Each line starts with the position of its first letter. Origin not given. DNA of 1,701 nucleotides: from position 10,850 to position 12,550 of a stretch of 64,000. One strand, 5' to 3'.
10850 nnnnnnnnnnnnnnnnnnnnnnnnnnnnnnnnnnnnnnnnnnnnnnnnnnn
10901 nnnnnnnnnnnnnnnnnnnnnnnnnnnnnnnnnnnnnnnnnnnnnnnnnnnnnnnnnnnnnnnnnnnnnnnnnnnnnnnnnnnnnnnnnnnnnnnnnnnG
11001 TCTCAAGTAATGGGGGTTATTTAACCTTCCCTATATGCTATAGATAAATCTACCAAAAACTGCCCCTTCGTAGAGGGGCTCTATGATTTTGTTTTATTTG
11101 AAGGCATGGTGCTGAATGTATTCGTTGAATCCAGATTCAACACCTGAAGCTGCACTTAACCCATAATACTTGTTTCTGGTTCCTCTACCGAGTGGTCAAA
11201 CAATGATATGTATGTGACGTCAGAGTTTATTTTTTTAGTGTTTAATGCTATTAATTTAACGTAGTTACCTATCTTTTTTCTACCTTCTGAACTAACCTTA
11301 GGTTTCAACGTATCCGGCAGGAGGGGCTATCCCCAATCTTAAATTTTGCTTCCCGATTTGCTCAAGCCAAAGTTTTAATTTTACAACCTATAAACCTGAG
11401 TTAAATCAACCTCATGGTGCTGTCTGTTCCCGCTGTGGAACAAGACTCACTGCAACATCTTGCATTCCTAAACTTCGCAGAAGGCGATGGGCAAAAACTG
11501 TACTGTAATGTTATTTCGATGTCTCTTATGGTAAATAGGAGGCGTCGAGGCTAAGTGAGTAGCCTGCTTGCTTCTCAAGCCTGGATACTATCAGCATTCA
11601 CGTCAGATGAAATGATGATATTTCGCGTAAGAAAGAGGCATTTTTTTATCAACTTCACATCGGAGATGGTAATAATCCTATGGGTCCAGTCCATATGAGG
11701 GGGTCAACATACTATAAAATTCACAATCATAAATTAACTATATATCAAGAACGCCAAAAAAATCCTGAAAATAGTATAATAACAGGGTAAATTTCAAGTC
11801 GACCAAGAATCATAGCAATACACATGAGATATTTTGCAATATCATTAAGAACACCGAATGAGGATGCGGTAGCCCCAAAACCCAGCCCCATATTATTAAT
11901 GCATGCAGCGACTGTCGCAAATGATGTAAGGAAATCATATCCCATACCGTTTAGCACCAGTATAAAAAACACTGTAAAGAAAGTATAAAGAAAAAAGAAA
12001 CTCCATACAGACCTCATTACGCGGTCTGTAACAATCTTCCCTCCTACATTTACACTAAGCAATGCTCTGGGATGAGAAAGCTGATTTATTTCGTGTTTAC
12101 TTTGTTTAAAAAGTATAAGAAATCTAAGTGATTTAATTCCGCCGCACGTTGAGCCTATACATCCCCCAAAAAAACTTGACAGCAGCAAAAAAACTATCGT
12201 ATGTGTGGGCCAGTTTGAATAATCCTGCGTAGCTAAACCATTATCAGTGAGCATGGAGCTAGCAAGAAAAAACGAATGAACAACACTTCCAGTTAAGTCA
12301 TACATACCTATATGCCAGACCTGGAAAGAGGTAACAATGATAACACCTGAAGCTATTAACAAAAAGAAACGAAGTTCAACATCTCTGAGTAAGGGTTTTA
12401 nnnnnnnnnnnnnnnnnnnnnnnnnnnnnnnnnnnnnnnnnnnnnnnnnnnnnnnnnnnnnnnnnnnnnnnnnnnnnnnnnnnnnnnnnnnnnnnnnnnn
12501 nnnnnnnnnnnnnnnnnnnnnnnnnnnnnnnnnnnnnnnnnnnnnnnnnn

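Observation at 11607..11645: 39-bp near-identical repeat shared between the adhesin upstream region and the islet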

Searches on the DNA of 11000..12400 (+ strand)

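Call 7: search_dna_similar(query=window:11000-12400:+, collection=ecoli_genomes, mode=near, max_rows=10)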
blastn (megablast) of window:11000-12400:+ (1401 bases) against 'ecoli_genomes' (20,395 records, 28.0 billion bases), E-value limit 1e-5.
Records with a match: 1552; places in all: 1552; records where one place covers at least 80% of the query: 18.
Genomes with a match: 1548 of 5426; with a place that covers at least 80% of the query: 18. Places per genome that has any: lowest 1, median 1, highest 2. On chromosomes: 1537 places; on plasmids: 15.
Best place of each record, by identity: >=99% 18; 90-95% 19; 80-90% 1515.
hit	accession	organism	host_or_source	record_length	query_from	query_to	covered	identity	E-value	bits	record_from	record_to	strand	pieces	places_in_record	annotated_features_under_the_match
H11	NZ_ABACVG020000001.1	Escherichia coli strain 2020CK-00188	Homo sapiens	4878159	1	1401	100%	99.9%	0e+0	2582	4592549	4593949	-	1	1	trkG: Trk system potassium transporter TrkG | iraM: anti-adapter protein IraM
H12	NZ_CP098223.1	Escherichia coli strain Z0117EC0005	Canis lupus familiaris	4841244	1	1401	100%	99.6%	0e+0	2560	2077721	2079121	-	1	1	trkG: Trk system potassium transporter TrkG | iraM: anti-adapter protein IraM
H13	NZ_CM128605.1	Escherichia coli strain E200086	Homo sapiens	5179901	1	1401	100%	99.6%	0e+0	2560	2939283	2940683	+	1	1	trkG: Trk system potassium transporter TrkG | iraM: anti-adapter protein IraM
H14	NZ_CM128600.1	Escherichia coli strain E400634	Homo sapiens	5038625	1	1401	100%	99.6%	0e+0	2560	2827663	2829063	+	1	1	trkG: Trk system potassium transporter TrkG | iraM: anti-adapter protein IraM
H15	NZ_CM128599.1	Escherichia coli strain E500002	Homo sapiens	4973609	1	1401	100%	99.6%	0e+0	2560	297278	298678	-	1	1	trkG: Trk system potassium transporter TrkG | iraM: anti-adapter protein IraM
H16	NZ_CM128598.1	Escherichia coli strain E600003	Homo sapiens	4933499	1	1401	100%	99.6%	0e+0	2560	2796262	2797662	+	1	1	trkG: Trk system potassium transporter TrkG | iraM: anti-adapter protein IraM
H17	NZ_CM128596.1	Escherichia coli strain 100117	Homo sapiens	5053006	1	1401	100%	99.6%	0e+0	2560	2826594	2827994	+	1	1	trkG: Trk system potassium transporter TrkG | iraM: anti-adapter protein IraM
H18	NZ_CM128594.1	Escherichia coli strain 100248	Homo sapiens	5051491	1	1401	100%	99.6%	0e+0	2560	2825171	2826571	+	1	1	trkG: Trk system potassium transporter TrkG | iraM: anti-adapter protein IraM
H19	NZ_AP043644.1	Escherichia coli strain AST85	Homo sapiens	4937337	1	1401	100%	99.6%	0e+0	2560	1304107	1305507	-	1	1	trkG: Trk system potassium transporter TrkG | iraM: anti-adapter protein IraM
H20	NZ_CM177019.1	Escherichia coli strain RMDEC465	Homo sapiens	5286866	1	1401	100%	99.6%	0e+0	2560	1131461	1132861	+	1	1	trkG: Trk system potassium transporter TrkG | iraM: anti-adapter protein IraM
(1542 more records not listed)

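Call 10: search_dna_similar(query=window:11540-11744:+, collection=ecoli_genomes, mode=distant, max_rows=40, rows=spread)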
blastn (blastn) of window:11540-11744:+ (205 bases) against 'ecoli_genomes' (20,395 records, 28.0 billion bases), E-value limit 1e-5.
Records with a match: 4237; places in all: 6167; records where one place covers at least 80% of the query: 18.
Genomes with a match: 4232 of 5426; with a place that covers at least 80% of the query: 18. Places per genome that has any: lowest 1, median 1, highest 3. On chromosomes: 6159 places; on plasmids: 8.
Best place of each record, by identity: >=99% 14; 95-99% 73; 90-95% 4139; 80-90% 11.
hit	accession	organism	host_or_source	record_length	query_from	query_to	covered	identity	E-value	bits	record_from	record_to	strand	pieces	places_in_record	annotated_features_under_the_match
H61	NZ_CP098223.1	Escherichia coli strain Z0117EC0005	Canis lupus familiaris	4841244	1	205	100%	100.0%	1e-99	370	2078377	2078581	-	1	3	none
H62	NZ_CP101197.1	Escherichia coli strain EC21Z-151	Homo sapiens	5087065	67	109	21%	93.0%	2e-7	65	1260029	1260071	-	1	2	hypothetical protein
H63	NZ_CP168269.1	Escherichia coli strain IH5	Homo sapiens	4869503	67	109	21%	93.0%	2e-7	65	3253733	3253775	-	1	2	hypothetical protein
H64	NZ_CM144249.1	Escherichia coli strain CB209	Homo sapiens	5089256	67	109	21%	93.0%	2e-7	65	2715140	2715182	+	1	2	hypothetical protein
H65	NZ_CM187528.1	Escherichia coli strain capsule spontaneous mutant 25a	lab isolate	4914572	67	109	21%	93.0%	2e-7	65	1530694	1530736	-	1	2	hypothetical protein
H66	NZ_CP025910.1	Escherichia coli strain 204446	Homo sapiens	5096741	67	107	20%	92.7%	2e-6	62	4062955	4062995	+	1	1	ymgJ: protein YmgJ | hypothetical protein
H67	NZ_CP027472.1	Escherichia coli strain 2014C-3050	missing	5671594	67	107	20%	92.7%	2e-6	62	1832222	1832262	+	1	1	ymgJ: protein YmgJ | hypothetical protein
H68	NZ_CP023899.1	Escherichia coli strain FDAARGOS_433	Homo sapiens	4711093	67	107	20%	92.7%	2e-6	62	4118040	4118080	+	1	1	ymgJ: protein YmgJ | hypothetical protein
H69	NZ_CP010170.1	Escherichia coli strain H6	not applicable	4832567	67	107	20%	92.7%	2e-6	62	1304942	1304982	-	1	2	hypothetical protein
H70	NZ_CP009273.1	Escherichia coli BW25113 strain K-12 substr. BW25113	B. L. Wanner laboratory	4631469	67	107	20%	92.7%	2e-6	62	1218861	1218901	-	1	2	ymgJ: protein YmgJ | hypothetical protein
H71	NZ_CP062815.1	Escherichia coli strain Res13-Sevr-PER06-05-b-A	Sus scrofa domesticus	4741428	67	107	20%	92.7%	2e-6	62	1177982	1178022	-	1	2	hypothetical protein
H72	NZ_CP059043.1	Escherichia coli strain SY3626C1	chicken meat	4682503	67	107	20%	92.7%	2e-6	62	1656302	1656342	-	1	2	ymgJ: protein YmgJ | hypothetical protein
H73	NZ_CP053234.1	Escherichia coli strain SCU-106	Homo sapiens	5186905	67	107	20%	92.7%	2e-6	62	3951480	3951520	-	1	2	hypothetical protein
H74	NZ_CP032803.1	Escherichia coli strain ERL05-1306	Diced lamb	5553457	67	107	20%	92.7%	2e-6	62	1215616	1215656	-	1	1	hypothetical protein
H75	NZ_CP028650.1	Escherichia coli strain 124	cattle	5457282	67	107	20%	92.7%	2e-6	62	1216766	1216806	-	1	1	hypothetical protein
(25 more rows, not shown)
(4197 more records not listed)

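Call 12: get_annotated_region(hit=H70, flank=3000)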
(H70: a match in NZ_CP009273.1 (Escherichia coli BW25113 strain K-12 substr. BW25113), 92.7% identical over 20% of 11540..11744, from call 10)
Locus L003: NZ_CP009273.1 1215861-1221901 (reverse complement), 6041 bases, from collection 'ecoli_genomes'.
description: Escherichia coli BW25113 strain K-12 chromosome, complete genome
organism: Escherichia coli BW25113 strain K-12 substr. BW25113 (NCBI taxid 679895)
replicon: chromosome; assembly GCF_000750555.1
host: -; source: B. L. Wanner laboratory; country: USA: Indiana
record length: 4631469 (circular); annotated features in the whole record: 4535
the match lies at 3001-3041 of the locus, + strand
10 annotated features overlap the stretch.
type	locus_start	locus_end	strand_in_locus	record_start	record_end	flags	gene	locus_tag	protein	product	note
CDS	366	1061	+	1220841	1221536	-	minC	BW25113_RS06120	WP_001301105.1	septum site-determining protein MinC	-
CDS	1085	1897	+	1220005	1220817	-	minD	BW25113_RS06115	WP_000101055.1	septum site-determining protein MinD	-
CDS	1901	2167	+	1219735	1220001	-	minE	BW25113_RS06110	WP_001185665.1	cell division topological specificity factor MinE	-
CDS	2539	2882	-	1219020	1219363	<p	-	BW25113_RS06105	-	autotransporter outer membrane beta-barrel domain-containing protein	frameshifted; incomplete; partial in the middle of a contig; missing N-terminus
CDS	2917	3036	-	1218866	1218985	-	-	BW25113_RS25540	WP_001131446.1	hypothetical protein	-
CDS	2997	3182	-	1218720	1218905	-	ymgJ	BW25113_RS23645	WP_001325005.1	protein YmgJ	-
CDS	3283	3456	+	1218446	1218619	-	ymgI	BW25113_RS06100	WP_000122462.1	protein YmgI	-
CDS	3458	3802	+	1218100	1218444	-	ymgG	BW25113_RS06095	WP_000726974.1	YMGG-like glycine zipper-containing protein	-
CDS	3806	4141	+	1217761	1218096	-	ymgD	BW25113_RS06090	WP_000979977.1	YmgD family protein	-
CDS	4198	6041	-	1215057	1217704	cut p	ycgH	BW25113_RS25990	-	autotransporter YcgH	frameshifted; internal stop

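Call 22: get_annotated_region(hit=H62, flank=4000)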
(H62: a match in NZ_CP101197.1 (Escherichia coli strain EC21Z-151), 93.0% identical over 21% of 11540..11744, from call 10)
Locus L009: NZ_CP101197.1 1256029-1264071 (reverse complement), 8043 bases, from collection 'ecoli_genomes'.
description: Escherichia coli strain EC21Z-151 chromosome, complete genome
organism: Escherichia coli strain EC21Z-151 (NCBI taxid 562)
replicon: chromosome; assembly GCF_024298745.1
host: Homo sapiens; source: -; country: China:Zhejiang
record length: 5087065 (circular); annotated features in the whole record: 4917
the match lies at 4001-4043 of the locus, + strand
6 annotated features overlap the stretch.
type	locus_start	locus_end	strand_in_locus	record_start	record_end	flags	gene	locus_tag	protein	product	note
CDS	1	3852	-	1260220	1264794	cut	ypjA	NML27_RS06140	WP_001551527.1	adhesin-like autotransporter YpjA/EhaD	-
CDS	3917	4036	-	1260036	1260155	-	-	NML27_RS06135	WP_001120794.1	hypothetical protein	-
CDS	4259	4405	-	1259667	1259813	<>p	-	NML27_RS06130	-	recombinase family protein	incomplete; partial in the middle of a contig; missing N-terminus and C-terminus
CDS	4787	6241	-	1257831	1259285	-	ypjCB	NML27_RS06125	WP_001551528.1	YpjCB family protein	-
tRNA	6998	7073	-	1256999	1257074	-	-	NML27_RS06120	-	tRNA-Ile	-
CDS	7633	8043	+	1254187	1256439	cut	-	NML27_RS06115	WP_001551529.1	alpha amylase C-terminal domain-containing protein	-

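Call 28: search_dna_similar(query=window:11090-11606:+, collection=ecoli_genomes, mode=distant, max_rows=30, rows=spread)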
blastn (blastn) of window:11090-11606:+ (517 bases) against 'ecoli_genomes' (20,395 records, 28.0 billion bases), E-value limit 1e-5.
Records with a match: 107; places in all: 107; records where one place covers at least 80% of the query: 18.
Genomes with a match: 107 of 5426; with a place that covers at least 80% of the query: 18. Places per genome that has any: lowest 1, median 1, highest 1. On chromosomes: 107 places; on plasmids: 0.
Best place of each record, by identity: >=99% 15; 95-99% 3; 60-80% 89.
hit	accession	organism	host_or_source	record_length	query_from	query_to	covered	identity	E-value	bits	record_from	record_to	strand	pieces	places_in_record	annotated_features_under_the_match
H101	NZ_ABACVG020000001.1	Escherichia coli strain 2020CK-00188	Homo sapiens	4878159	1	517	100%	99.8%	0e+0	929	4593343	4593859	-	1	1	none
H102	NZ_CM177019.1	Escherichia coli strain RMDEC465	Homo sapiens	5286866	1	517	100%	99.4%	0e+0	920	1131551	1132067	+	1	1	none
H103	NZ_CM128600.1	Escherichia coli strain E400634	Homo sapiens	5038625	1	517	100%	99.2%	0e+0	915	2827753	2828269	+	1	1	none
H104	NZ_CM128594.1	Escherichia coli strain 100248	Homo sapiens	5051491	1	517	100%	99.2%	0e+0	915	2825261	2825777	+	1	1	none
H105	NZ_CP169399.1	Escherichia coli strain MFDS1022581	Animal source foods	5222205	1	513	99%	99.0%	0e+0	903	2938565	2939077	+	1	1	none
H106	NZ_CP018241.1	Escherichia coli strain 319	missing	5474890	363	467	20%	79.4%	5e-14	88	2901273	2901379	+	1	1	hypothetical protein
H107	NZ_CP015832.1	Escherichia coli O157 strain 180-PT54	Homo sapiens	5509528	363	467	20%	79.4%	5e-14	88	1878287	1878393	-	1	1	hypothetical protein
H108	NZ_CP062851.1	Escherichia coli O9:H10 strain Res13-Lact-PEB21-38-A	Sus scrofa domesticus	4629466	363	467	20%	79.4%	5e-14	88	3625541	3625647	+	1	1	protein ren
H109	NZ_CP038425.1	Escherichia coli O157:H7 strain 2571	bovine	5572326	363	467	20%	79.4%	5e-14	88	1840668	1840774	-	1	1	hypothetical protein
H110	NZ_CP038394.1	Escherichia coli O55:H7 strain DEC5A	Homo sapiens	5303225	363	467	20%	79.4%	5e-14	88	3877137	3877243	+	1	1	hypothetical protein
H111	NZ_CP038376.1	Escherichia coli O157:H7 strain F1273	beef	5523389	363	467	20%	79.4%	5e-14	88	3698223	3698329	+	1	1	hypothetical protein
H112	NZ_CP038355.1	Escherichia coli O157:H7 str. F8092B strain F8092B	Homo sapiens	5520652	363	467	20%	79.4%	5e-14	88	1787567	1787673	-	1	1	hypothetical protein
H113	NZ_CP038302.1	Escherichia coli O157:H7 strain SS TX 313-1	cattle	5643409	363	467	20%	79.4%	5e-14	88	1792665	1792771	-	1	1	hypothetical protein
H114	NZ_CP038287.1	Escherichia coli O157:H7 strain TX 376-2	cattle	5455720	363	467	20%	79.4%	5e-14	88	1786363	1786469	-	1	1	hypothetical protein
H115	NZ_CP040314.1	Escherichia coli strain MA11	meat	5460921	363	467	20%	79.4%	5e-14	88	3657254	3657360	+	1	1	hypothetical protein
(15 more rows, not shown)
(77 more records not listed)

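Call 29: search_dna_similar(query=window:11400-11760:+, collection=phages, mode=distant, max_rows=25, max_evalue=0.01)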
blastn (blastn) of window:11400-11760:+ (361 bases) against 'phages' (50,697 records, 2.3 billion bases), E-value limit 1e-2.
No match.
